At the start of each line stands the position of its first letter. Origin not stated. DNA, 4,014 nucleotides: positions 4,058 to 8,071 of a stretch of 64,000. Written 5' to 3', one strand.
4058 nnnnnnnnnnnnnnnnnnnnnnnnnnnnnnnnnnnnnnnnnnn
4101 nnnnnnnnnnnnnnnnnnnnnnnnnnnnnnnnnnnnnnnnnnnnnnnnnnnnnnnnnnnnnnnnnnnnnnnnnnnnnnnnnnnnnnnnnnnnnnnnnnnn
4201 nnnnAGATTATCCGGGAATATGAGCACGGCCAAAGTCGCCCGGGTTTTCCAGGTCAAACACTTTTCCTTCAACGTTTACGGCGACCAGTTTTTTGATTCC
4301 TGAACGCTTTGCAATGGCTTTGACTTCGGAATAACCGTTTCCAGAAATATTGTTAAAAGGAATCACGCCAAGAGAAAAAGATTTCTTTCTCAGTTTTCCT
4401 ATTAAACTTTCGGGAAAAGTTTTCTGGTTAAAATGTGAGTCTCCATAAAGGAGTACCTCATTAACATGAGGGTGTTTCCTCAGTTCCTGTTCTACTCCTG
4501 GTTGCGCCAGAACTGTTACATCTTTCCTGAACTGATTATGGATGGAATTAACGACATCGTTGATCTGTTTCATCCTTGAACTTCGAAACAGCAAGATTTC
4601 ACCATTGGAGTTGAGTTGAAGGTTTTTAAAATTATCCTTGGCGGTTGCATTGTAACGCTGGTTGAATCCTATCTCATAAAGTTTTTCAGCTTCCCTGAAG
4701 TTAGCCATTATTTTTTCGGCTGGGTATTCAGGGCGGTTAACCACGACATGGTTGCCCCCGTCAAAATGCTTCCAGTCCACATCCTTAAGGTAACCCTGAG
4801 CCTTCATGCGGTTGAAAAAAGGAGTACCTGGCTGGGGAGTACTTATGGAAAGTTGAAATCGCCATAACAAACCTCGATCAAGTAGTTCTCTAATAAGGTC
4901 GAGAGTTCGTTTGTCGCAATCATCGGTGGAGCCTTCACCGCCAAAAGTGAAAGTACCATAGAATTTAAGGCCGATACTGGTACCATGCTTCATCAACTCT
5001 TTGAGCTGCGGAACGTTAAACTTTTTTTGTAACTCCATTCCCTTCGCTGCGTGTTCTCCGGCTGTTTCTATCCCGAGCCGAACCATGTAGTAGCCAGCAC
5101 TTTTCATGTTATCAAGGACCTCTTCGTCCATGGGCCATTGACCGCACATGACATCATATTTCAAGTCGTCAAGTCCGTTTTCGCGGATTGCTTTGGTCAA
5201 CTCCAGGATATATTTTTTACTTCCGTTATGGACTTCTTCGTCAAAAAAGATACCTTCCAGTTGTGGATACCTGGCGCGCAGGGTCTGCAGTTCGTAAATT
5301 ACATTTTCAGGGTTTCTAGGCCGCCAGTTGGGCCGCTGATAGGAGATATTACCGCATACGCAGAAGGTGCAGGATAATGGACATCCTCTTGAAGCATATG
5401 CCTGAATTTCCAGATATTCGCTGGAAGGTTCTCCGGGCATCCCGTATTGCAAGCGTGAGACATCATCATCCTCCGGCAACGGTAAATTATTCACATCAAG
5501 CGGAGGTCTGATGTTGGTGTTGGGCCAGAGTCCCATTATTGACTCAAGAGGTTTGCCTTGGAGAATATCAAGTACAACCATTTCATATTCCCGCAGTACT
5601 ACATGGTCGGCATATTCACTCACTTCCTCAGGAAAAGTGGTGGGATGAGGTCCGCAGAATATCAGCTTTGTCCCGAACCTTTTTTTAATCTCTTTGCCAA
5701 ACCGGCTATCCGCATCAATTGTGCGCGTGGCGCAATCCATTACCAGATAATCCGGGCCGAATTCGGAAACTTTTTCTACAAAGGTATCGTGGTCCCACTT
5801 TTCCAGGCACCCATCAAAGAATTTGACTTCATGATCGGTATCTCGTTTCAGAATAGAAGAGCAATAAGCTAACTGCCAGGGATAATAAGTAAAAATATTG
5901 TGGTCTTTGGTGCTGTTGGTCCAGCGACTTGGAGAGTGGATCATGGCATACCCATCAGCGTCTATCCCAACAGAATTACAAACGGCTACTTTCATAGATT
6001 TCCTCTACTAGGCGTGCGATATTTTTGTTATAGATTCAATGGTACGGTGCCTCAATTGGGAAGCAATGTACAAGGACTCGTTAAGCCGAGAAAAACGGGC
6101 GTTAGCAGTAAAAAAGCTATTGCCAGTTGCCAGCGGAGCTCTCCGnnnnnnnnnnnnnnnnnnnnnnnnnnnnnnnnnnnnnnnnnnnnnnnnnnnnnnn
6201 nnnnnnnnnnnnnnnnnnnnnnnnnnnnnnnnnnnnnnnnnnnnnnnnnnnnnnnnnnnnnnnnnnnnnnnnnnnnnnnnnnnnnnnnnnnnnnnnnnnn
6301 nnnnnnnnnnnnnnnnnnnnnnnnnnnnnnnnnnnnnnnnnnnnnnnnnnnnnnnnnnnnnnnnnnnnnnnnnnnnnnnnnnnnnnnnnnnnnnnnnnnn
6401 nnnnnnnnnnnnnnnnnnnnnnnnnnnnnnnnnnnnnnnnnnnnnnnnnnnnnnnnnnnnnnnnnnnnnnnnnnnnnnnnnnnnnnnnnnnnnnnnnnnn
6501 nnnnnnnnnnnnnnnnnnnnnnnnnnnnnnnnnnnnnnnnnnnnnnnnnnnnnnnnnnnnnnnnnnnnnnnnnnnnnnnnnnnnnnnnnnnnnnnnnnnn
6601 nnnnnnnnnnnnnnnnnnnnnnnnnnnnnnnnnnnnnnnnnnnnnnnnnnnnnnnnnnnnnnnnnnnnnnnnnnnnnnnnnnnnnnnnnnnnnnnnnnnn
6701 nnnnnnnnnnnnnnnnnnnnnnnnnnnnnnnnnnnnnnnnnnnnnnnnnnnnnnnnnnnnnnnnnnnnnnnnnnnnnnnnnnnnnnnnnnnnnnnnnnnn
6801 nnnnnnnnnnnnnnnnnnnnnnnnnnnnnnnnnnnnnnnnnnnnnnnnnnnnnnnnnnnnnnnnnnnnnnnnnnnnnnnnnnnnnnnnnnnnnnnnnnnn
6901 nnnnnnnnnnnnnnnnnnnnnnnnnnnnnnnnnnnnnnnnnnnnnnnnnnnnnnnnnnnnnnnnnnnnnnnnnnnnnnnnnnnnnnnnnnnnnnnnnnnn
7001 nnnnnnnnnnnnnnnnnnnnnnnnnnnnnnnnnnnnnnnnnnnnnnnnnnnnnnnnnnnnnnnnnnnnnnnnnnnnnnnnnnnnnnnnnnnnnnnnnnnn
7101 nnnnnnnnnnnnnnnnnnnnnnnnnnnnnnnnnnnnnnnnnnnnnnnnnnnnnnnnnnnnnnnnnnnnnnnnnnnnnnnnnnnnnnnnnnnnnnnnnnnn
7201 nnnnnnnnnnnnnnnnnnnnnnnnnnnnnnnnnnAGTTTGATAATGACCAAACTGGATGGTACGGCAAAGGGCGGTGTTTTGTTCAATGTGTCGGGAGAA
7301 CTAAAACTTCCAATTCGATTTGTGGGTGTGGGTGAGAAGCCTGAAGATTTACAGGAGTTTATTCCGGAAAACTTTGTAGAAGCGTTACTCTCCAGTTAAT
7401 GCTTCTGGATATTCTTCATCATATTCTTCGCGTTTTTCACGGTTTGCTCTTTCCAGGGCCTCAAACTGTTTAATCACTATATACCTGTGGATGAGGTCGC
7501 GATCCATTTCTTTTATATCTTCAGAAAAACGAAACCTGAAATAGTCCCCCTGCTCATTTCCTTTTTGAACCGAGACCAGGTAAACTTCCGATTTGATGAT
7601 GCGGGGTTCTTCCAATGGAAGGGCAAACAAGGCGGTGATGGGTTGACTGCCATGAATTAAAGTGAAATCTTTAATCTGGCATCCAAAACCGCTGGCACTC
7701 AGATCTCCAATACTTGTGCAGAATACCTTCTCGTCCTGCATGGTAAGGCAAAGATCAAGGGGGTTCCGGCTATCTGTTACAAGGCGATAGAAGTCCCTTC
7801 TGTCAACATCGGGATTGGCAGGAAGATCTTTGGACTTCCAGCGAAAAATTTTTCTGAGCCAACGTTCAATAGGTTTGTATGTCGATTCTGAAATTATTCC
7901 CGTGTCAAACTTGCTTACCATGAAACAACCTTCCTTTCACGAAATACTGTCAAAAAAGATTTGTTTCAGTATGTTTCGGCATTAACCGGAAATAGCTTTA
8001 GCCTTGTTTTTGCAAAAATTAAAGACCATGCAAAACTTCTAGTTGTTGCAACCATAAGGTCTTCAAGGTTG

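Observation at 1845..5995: Translationally coupled operon of two paralogous B12-domain radical SAM enzymes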

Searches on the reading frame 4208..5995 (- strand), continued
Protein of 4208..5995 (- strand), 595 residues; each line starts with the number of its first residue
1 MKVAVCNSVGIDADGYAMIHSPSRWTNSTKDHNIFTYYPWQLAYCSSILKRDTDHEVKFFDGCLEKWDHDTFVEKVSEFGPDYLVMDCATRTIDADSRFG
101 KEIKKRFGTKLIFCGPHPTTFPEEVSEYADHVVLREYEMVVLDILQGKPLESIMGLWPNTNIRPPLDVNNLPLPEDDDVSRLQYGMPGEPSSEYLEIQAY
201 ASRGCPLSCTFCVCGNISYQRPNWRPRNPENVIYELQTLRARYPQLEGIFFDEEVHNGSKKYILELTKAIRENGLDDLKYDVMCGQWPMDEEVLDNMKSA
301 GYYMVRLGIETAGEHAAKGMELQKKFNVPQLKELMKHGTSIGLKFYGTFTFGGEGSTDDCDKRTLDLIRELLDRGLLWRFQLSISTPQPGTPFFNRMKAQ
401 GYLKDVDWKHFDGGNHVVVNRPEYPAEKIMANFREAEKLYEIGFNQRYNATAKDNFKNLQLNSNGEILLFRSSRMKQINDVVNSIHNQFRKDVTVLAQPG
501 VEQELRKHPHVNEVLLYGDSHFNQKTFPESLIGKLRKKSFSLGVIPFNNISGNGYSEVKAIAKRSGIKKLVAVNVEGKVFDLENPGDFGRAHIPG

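Call 64: find_encoding_contigs(protein=P0264, flank=10000, max_places=1)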
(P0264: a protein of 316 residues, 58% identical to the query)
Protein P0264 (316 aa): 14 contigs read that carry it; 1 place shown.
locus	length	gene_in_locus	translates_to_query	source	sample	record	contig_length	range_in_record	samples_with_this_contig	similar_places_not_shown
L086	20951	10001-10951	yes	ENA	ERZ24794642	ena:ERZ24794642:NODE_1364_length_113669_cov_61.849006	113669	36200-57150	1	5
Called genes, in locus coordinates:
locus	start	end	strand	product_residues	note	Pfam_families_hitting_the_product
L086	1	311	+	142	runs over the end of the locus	PF00034:Cytochrom_C, PF13442:Cytochrome_CBB3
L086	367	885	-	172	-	PF09832:DUF2059 (weak)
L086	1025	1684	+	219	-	-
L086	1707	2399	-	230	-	PF12804:NTP_transf_3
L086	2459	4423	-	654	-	PF00999:Na_H_Exchanger, PF02254:TrkA_N, PF02080:TrkA_C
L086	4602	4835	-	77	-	-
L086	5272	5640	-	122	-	PF01242:PTPS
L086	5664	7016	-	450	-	PF00202:Aminotran_3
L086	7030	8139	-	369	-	PF01266:DAO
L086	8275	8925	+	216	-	PF14196:ATC_hydrolase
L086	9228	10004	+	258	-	-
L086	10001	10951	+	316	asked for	PF00535:Glycos_transf_2, PF10111:Glyco_tranf_2_2 (faint), PF13641:Glyco_tranf_2_3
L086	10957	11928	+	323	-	PF04101:Glyco_tran_28_C (faint)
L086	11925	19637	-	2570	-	PF05860:TPS, PF18886:DUF5649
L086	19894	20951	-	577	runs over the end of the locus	PF08479:POTRA_2, PF03865:ShlB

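Call 66: search_protein_families(library=ncbifam, proteins=[L085:8994-10004:+, L085:10959-11948:+, L079:15594-16574:+, L001:3832-4839:+, L085:10001-10966:+, L079:16806-19046:+, L079:19048-19845:+, L001:8476-9993:+], max_evalue=0.001)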
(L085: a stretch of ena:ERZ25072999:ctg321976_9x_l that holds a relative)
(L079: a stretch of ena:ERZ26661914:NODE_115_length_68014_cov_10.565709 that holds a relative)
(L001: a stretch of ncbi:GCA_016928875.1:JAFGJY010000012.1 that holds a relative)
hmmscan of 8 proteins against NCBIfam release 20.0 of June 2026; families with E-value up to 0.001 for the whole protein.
L085:8994-10004:+ (336 aa): 1 family
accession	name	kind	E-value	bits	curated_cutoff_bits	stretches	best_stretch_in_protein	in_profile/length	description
TIGR00661.1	MJ1255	subfamily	0.00044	19.6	195.9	0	3-274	21-280/321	MJ1255/VC2487 family glycosyltransferase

L085:10959-11948:+ (329 aa): 3 families
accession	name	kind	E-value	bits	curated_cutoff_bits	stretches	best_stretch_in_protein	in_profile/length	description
TIGR03590.1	PseG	equivalog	1.8e-40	139.3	153.55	1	3-268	2-278/280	UDP-2,4-diacetamido-2,4,6-trideoxy-beta-L-altropyranose hydrolase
NF010135.0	PRK13609.1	equivalog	1.3e-05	24.3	500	1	190-279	230-322/388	diglucosyl diacylglycerol synthase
TIGR01133.1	murG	equivalog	0.00029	19.9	250.25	1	176-324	198-353/353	undecaprenyldiphospho-muramoylpentapeptide beta-N-acetylglucosaminyltransferase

L079:15594-16574:+ (326 aa): 5 families
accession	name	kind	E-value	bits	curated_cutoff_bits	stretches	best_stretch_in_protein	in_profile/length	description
TIGR03590.1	PseG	equivalog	1.9e-39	136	153.55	1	1-266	1-278/280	UDP-2,4-diacetamido-2,4,6-trideoxy-beta-L-altropyranose hydrolase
TIGR01133.1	murG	equivalog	1.1e-08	34.5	250.25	1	209-321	233-351/353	undecaprenyldiphospho-muramoylpentapeptide beta-N-acetylglucosaminyltransferase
NF010135.0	PRK13609.1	equivalog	6e-05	22.2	500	1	197-305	240-352/388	diglucosyl diacylglycerol synthase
TIGR01426.2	MGT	subfamily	0.00023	20.3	260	0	225-291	287-352/393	macrolide family glycosyltransferase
NF033129.1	macro_glyco_Mgt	subfamily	0.00062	18.9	700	0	215-324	279-389/393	macrolide-inactivating glycosyltransferase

L001:3832-4839:+ (335 aa): 2 families
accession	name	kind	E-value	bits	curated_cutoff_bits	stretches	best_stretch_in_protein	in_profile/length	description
TIGR03590.1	PseG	equivalog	3.2e-46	158.2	153.55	1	5-260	2-269/280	UDP-2,4-diacetamido-2,4,6-trideoxy-beta-L-altropyranose hydrolase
TIGR04516.1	glycosyl_450act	subfamily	0.00035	19.8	440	0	238-332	319-414/418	activator-dependent family glycosyltransferase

L085:10001-10966:+ (321 aa): 11 families
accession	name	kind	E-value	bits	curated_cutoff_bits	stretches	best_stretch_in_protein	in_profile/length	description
TIGR03965.1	mycofact_glyco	equivalog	3.6e-18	65.7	280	1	3-226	74-293/467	mycofactocin biosynthesis glycosyltransferase MftF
NF041875.1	EPS_EpsD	equivalog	6.6e-17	61.9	370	1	20-218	12-211/325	exopolysaccharide biosynthesis glycosyltransferase EpsD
TIGR03937.1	PgaC_IcaA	equivalog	4.9e-13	48.8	422.3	1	3-220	45-257/407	poly-beta-1,6-N-acetyl-D-glucosamine synthase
TIGR03111.1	glyc2_xrt_Gpos1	hypoth_equivalog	5.9e-08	31.9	363.95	1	3-124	49-171/439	TIGR03111 family XrtG-associated glycosyltransferase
NF038299.1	EPS_HpsN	equivalog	1.8e-06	27.1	425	1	4-124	2-121/317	hormogonium polysaccharide biosynthesis glycosyltransferase HpsN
NF038302.1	EPS_HpsE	equivalog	9.7e-06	24.8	300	0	4-58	2-55/307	hormogonium polysaccharide biosynthesis glycosyltransferase HpsE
TIGR04283.1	glyco_like_mftF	equivalog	1.3e-05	24.9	182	1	6-205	2-177/221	TIGR04283 family arsenosugar biosynthesis glycosyltransferase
NF047683.1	TeichurnBiosyTuaG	equivalog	1.4e-05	24.9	400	1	2-110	5-112/252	teichuronic acid biosynthesis protein TuaG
NF007482.0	PRK10073.1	equivalog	2.9e-05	23.2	423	1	3-98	6-99/334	glycosyltransferase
NF050050.1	ProtGlycPglI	equivalog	5.6e-05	22.7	500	1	3-111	2-110/306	GalNAc(5)-diNAcBac-PP-undecaprenol beta-1,3-glucosyltransferase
TIGR04242.1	nodulat_NodC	equivalog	0.00048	19.2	550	1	3-124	48-170/395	chitooligosaccharide synthase NodC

L079:16806-19046:+ (746 aa): 67 families (the best 25 are shown)
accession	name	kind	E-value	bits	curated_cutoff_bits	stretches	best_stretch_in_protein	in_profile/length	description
NF008398.0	PRK11197.1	subfamily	6.3e-43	147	376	1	600-743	234-377/381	L-lactate dehydrogenase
NF002563.0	PRK02186.1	subfamily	5.8e-40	137.3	625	1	84-415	83-414/890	argininosuccinate lyase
TIGR03966.1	actino_HemFlav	equivalog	1.8e-38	132.3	470.85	1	597-740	233-376/385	pre-mycofactocin synthase MftD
NF033901.1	L_lactate_LldD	exception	2.4e-38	132.1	550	1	600-742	234-376/377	FMN-dependent L-lactate dehydrogenase LldD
TIGR02708.1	L_lactate_ox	equivalog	7.3e-31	107.5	645.5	1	599-738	216-355/367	L-lactate oxidase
TIGR02151.1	IPP_isom_2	equivalog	3.4e-15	55.8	281.3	1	663-740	256-333/338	type 2 isopentenyl-diphosphate Delta-isomerase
NF005543.0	PRK07206.1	subfamily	9.9e-15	54.1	302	1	106-383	106-396/416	hypothetical protein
TIGR01205.1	D_ala_D_alaTIGR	subfamily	1.2e-12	47.5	245.65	1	105-209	103-210/318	D-alanine--D-alanine ligase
NF010623.0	PRK14016.1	subfamily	2.9e-12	45.6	877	1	106-194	212-299/871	cyanophycin synthetase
NF002378.0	PRK01372.1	subfamily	3.6e-12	45.6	243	1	106-254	98-246/305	D-alanine--D-alanine ligase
TIGR02068.2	cya_phycin_syn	equivalog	1.7e-11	42.9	850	1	103-197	208-301/862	cyanophycin synthetase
NF003671.0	PRK05294.1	equivalog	1.7e-11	42.5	599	1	81-215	637-774/1058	carbamoyl-phosphate synthase large subunit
TIGR01369.1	CPSaseII_lrg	equivalog_domain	3e-11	41.7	1027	1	19-218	580-780/1052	carbamoyl-phosphate synthase (glutamine-hydrolyzing) large subunit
NF002527.0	PRK01966.1-3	equivalog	2.1e-10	40.3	310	1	97-213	107-224/332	D-alanine--D-alanine ligase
NF053643.1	Ddl_archaea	equivalog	3.1e-10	39.6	500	1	25-211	20-202/367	putative pseudomurein biosynthesis ATP-grasp protein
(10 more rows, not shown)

L079:19048-19845:+ (265 aa): 0 families

L001:8476-9993:+ (505 aa): 1 family
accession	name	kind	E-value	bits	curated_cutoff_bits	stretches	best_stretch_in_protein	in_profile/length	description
NF050051.1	FlagModPseD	domain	1.9e-25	89.5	670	1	100-485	94-477/640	flagellin modification protein PseD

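Call 74: search_protein_families(library=pfam, proteins=[L066:4385-5431:+, L066:5455-6801:+, L072:6257-7015:-, L072:7028-8893:-, L072:4298-6220:-, L060:3851-5596:+, L060:5607-6731:+, L059:1978-3360:+, L059:3446-5086:+, L072:12353-13477:+], max_evalue=0.0001)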
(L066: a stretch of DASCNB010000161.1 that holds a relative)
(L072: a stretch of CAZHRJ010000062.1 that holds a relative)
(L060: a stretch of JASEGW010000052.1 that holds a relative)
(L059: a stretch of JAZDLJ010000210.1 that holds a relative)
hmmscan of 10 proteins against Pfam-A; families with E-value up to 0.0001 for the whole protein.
L066:4385-5431:+ (348 aa): 1 family
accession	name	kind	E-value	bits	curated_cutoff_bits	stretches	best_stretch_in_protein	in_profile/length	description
PF01075.23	Glyco_transf_9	-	6.7e-56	189.8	22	1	79-322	2-244/247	Glycosyltransferase family 9 (heptosyltransferase)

L066:5455-6801:+ (448 aa): 2 families
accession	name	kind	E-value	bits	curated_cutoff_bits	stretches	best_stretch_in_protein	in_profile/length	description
PF04413.22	Glycos_transf_N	-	2.5e-52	177.5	23.9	1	37-220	2-179/179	3-Deoxy-D-manno-octulosonic-acid transferase (kdotransferase)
PF00534.26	Glycos_transf_1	-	6.2e-06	26.3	26.4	1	325-426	71-170/172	Glycosyl transferases group 1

L072:6257-7015:- (252 aa): 2 families
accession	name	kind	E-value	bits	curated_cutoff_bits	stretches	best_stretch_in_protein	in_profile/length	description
PF02348.25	CTP_transf_3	-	4.2e-42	144.8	22.6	1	12-216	2-210/217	Cytidylyltransferase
PF12804.13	NTP_transf_3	-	2.8e-06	28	27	1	20-129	9-118/160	MobA-like NTP transferase domain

L072:7028-8893:- (621 aa): 0 families

L072:4298-6220:- (640 aa): 7 families
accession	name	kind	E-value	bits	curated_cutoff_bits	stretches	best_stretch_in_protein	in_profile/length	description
PF08240.17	ADH_N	-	7.7e-30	103.7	23.5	1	326-440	2-103/104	Alcohol dehydrogenase GroES-like domain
PF00535.33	Glycos_transf_2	-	5e-24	85.6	23.3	1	5-140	1-144/168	Glycosyl transferase family 2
PF00107.32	ADH_zinc_N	-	6.6e-12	45.9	31.8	1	485-597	2-126/129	Zinc-binding dehydrogenase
PF13641.12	Glyco_tranf_2_3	-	1.3e-11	45.4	27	1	2-215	1-228/230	Glycosyltransferase like family 2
PF16912.11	Glu_dehyd_C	-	2e-11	44.2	34.9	1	448-631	4-207/211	Glucose dehydrogenase C-terminus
PF02558.23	ApbA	-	1.4e-05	25.2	22.2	1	478-523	2-46/150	Ketopantoate reductase PanE/ApbA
PF02737.24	3HCDH_N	-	2.9e-05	24.5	22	1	478-513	3-38/180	3-hydroxyacyl-CoA dehydrogenase, NAD binding domain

L060:3851-5596:+ (581 aa): 2 families
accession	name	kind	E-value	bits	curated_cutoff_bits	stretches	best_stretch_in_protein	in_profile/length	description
PF13186.11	SPASM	-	2.1e-16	60.4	21.5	1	503-565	1-67/67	Iron-sulfur cluster-binding domain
PF04055.27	Radical_SAM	-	5.8e-16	59.5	29.5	1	270-401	2-139/166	Radical SAM superfamily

L060:5607-6731:+ (374 aa): 8 families
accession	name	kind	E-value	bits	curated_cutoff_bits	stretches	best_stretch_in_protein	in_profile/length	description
PF01370.27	Epimerase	-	5.3e-49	167.2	20.9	2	5-134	1-123/240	NAD dependent epimerase/dehydratase family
PF16363.11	GDP_Man_Dehyd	-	9e-45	154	27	2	170-345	137-330/332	GDP-mannose 4,6 dehydratase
PF01073.25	3Beta_HSD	-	4.9e-22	78.7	22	1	6-132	1-122/280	3-beta hydroxysteroid dehydrogenase/isomerase family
PF02719.21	Polysacc_synt_2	-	7.4e-15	55.3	20.2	1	5-125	1-127/293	Polysaccharide biosynthesis protein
PF13460.12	NAD_binding_10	-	4e-08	33.8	27.2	1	9-132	1-104/184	NAD(P)H-binding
PF05368.20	NmrA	-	4e-08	33.6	27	1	3-82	3-78/298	NmrA-like family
PF07993.18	NAD_binding_4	-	5.8e-08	32.6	20.1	1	7-232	1-217/258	Male sterility protein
PF00106.31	adh_short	-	1.2e-05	25.3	26.6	1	5-78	3-75/195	short chain dehydrogenase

L059:1978-3360:+ (460 aa): 1 family
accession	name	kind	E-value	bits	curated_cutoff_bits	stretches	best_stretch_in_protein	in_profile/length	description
PF13578.12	Methyltransf_24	-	3e-15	57.4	26.3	1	45-147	1-105/105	Methyltransferase domain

L059:3446-5086:+ (546 aa): 4 families
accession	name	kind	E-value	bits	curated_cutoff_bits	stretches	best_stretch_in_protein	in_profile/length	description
PF04055.27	Radical_SAM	-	2.9e-24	86.6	29.5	1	184-344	3-163/166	Radical SAM superfamily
PF02310.24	B12-binding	-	2.7e-20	72.8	32.1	1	26-133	9-118/121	B12 binding domain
PF07719.23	TPR_2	-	5.6e-06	26.5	27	0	502-528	4-30/34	Tetratricopeptide repeat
PF13181.12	TPR_8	-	3.7e-05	24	25.7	0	501-526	3-28/34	Tetratricopeptide repeat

L072:12353-13477:+ (374 aa): 7 families
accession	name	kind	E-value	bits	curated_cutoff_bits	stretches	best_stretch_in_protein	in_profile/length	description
PF01370.27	Epimerase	-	3.4e-51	174.4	20.9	1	3-280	1-240/240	NAD dependent epimerase/dehydratase family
PF16363.11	GDP_Man_Dehyd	-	4.4e-42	145.2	27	2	171-343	141-331/332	GDP-mannose 4,6 dehydratase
PF01073.25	3Beta_HSD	-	3.6e-21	75.9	22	1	4-129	1-122/280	3-beta hydroxysteroid dehydrogenase/isomerase family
PF07993.18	NAD_binding_4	-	1.4e-10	41.3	20.1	1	5-228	1-216/258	Male sterility protein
PF02719.21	Polysacc_synt_2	-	5.6e-10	39.3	20.2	1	3-122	1-127/293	Polysaccharide biosynthesis protein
PF05368.20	NmrA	-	3.7e-05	23.9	27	1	2-79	4-78/298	NmrA-like family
PF13460.12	NAD_binding_10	-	5e-05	23.7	27.2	1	7-129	1-104/184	NAD(P)H-binding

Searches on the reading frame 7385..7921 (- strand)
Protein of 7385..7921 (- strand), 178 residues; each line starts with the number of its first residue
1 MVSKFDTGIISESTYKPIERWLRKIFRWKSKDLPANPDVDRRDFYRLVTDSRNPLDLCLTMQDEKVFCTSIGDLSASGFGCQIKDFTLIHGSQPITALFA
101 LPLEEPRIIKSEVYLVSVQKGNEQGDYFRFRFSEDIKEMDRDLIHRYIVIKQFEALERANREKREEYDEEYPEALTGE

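Call 22: search_protein_families(library=pfam, proteins=[window:7385-7921:-], max_evalue=0.001)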
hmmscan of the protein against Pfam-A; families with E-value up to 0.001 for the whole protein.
window:7385-7921:- (178 aa): 1 family
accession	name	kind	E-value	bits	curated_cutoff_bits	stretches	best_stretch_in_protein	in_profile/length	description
PF07238.19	PilZ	-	6.1e-05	23.7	22.5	1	40-148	1-100/102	PilZ domain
